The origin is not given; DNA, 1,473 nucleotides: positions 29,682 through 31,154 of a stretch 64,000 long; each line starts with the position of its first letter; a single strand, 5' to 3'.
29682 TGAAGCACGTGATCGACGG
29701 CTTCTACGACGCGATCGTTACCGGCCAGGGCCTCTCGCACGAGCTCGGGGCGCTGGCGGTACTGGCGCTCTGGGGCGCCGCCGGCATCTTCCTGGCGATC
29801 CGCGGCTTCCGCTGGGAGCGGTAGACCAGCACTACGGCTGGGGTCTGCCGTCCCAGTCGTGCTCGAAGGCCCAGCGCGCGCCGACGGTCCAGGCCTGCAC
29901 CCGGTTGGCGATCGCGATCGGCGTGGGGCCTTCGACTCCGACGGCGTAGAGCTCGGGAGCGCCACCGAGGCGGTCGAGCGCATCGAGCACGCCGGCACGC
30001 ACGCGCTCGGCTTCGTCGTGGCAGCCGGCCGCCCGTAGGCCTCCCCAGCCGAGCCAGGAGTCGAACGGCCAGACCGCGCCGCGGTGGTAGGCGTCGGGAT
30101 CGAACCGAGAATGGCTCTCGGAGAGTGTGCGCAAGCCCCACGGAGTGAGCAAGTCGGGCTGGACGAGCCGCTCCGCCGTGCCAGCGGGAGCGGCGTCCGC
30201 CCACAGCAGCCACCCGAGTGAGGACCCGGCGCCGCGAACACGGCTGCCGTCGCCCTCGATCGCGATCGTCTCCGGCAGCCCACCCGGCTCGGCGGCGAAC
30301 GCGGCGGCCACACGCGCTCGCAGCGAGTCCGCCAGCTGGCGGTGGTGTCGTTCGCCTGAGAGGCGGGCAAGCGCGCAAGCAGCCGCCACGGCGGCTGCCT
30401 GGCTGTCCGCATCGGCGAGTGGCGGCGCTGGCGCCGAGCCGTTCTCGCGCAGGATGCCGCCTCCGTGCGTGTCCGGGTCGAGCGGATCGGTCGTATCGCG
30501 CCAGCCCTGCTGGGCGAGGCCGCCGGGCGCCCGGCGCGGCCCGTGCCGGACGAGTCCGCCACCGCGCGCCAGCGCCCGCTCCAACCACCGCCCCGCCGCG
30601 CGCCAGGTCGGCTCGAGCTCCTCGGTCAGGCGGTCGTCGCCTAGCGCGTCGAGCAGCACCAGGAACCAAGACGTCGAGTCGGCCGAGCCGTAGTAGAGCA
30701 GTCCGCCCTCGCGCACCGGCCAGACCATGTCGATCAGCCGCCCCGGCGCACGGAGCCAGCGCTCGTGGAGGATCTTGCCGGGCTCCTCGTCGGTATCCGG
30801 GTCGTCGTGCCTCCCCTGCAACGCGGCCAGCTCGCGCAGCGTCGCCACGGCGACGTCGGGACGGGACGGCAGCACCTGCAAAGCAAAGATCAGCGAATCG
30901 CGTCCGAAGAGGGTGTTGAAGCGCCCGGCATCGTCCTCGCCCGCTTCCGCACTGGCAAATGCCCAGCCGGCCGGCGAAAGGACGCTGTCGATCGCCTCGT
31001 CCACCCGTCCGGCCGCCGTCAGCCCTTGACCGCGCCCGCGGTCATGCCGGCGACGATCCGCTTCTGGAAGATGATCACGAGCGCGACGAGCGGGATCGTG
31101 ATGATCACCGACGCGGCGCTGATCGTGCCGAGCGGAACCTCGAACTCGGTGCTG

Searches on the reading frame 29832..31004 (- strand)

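Call 37: search_protein_families(library=pfam, proteins=[window:29832-31004:-], max_evalue=0.001)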
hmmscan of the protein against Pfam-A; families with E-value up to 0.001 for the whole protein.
window:29832-31004:- (390 aa): 1 family
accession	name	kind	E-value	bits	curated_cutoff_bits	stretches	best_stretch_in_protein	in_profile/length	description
PF22422.2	MGH1-like_GH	-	2.1e-14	54.3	27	1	202-344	176-329/356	Mannosylglycerate hydrolase MGH1-like glycoside hydrolase domain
